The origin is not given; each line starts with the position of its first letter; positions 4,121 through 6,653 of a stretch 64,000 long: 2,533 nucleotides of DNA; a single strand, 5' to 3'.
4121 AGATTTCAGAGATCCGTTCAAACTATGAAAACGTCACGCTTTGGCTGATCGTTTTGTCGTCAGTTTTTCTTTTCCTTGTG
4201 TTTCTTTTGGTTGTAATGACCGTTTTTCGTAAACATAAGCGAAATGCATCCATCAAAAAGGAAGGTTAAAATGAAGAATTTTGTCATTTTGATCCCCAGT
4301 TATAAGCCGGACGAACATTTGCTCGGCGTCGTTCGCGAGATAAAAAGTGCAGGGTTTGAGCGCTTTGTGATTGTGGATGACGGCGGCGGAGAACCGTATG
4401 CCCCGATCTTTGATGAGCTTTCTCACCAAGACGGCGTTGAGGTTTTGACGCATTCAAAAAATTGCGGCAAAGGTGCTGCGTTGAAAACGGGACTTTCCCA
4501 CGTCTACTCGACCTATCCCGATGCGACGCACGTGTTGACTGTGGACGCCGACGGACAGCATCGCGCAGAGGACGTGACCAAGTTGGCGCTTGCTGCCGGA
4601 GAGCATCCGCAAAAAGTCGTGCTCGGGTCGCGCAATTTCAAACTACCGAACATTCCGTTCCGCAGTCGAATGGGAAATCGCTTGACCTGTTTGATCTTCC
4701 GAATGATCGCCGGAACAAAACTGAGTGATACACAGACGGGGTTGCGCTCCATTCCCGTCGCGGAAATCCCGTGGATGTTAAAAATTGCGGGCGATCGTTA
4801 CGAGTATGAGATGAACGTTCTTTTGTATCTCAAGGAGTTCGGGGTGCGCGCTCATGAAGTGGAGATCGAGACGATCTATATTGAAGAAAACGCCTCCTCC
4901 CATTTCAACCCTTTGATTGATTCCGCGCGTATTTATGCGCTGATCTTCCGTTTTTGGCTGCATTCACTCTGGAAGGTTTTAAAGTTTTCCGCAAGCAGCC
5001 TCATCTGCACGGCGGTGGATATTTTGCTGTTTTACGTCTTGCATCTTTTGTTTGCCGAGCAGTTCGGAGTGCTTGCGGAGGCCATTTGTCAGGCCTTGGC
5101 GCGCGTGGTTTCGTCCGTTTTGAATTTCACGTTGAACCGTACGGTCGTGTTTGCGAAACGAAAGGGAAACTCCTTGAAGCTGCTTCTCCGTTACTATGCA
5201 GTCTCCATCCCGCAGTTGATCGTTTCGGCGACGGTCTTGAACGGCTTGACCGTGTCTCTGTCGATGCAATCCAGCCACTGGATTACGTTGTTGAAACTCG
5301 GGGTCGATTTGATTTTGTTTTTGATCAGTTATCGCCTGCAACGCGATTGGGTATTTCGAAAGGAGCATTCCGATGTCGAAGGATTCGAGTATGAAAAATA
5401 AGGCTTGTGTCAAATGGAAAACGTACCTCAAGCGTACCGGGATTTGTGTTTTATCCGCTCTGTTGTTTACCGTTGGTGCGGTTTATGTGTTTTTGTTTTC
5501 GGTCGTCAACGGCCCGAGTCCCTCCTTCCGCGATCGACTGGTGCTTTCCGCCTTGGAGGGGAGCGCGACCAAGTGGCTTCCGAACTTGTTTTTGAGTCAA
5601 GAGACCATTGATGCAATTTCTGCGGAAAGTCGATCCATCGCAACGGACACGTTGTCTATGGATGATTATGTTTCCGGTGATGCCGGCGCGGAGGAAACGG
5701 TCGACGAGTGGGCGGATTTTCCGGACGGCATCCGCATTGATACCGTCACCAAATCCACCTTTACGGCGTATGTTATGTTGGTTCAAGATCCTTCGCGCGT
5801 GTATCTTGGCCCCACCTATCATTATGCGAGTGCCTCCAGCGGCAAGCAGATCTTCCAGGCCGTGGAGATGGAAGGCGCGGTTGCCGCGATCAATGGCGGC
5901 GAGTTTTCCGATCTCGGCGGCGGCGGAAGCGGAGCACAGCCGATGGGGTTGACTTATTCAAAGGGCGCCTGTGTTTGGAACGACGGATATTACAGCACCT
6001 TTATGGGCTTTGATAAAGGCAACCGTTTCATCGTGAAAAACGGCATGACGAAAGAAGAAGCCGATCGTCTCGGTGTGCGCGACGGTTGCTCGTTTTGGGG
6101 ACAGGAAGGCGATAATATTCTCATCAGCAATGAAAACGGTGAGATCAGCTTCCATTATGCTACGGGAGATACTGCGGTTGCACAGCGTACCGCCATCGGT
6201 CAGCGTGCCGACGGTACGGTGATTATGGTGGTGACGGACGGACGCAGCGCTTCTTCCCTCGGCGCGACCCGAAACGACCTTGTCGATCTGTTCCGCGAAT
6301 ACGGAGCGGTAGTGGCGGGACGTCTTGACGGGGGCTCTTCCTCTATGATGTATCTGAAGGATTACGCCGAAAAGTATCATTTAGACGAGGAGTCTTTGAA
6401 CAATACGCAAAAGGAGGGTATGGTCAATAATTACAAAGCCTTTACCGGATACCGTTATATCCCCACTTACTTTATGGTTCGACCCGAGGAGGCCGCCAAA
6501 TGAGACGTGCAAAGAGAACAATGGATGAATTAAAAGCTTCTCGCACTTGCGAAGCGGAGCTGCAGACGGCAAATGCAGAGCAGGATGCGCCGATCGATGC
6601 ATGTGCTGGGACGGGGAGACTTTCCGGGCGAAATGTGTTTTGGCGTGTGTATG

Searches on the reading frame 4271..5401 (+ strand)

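Call 63: search_protein_families(library=pfam, proteins=[window:4271-5401:+])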
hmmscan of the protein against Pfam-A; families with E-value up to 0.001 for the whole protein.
window:4271-5401:+ (376 aa): 2 families
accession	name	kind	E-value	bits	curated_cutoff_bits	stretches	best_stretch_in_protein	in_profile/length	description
PF00535.33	Glycos_transf_2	-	1.1e-12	48.7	23.3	1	6-136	2-130/168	Glycosyl transferase family 2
PF04138.20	GtrA_DPMS_TM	-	3.2e-11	43.9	26.1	1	238-362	1-117/117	GtrA/DPMS, transmembrane domain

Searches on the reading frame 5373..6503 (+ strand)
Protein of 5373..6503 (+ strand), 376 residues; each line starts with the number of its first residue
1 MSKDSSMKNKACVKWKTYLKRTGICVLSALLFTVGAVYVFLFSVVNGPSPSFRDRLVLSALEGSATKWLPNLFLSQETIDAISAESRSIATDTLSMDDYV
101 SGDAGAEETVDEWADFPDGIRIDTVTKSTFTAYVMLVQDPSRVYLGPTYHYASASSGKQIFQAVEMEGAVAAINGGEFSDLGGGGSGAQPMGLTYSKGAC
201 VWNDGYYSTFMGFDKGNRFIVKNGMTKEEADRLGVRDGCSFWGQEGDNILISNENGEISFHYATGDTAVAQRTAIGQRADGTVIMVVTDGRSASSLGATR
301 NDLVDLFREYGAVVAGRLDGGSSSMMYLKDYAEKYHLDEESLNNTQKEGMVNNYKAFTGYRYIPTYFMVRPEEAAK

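Call 63: search_protein_families(library=pfam, proteins=[window:5373-6503:+])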
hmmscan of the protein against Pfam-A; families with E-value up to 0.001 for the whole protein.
window:5373-6503:+ (376 aa): 1 family
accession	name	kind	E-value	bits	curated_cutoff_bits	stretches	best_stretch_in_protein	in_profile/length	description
PF09992.14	NAGPA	-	5.7e-29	101.9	25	1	168-369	2-168/169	Phosphodiester glycosidase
